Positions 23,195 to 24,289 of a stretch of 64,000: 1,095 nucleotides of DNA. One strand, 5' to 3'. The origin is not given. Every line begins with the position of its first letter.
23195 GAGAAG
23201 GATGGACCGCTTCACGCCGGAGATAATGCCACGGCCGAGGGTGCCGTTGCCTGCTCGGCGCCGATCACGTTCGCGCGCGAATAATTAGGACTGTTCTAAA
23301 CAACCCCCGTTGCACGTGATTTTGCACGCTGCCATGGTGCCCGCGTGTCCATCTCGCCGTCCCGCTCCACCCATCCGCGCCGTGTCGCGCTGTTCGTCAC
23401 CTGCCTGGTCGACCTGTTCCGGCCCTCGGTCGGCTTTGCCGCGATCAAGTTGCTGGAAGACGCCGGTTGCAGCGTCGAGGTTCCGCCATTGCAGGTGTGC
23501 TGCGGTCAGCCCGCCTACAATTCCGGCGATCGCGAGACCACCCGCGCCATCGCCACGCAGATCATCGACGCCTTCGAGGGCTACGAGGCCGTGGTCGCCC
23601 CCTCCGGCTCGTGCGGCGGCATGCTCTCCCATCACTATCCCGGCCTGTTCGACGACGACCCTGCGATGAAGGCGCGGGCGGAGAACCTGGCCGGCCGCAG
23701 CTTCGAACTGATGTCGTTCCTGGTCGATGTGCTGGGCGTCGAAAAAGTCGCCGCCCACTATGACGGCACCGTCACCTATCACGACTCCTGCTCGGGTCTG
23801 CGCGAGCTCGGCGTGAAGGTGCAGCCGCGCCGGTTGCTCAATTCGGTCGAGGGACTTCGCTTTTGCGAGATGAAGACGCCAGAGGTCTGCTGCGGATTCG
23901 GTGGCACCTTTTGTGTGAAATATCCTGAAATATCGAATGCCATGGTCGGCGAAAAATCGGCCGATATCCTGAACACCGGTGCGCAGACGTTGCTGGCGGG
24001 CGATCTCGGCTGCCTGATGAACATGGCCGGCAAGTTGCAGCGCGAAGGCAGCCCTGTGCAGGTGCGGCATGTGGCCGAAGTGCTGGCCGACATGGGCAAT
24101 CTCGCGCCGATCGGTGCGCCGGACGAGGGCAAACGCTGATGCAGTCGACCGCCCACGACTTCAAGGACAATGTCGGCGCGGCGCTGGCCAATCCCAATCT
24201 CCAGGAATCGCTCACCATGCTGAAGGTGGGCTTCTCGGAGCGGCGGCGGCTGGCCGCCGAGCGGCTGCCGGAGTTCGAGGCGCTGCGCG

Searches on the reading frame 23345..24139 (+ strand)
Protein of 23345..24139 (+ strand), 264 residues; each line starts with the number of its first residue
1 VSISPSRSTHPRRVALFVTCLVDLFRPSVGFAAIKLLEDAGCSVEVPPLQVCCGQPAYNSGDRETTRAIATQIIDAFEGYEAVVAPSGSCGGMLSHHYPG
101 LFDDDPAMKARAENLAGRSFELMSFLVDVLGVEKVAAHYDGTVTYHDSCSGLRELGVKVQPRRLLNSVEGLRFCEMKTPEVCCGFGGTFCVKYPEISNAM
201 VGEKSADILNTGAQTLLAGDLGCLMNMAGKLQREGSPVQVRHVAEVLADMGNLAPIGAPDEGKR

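Call 61: search_protein_families(library=pfam, max_evalue=0.001, proteins=[window:23345-24139:+])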
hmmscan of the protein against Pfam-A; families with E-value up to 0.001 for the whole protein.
window:23345-24139:+ (264 aa): 1 family
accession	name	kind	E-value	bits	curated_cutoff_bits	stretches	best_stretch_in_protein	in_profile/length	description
PF02754.22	CCG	-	4.5e-30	104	20.6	2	14-94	1-84/85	Cysteine-rich domain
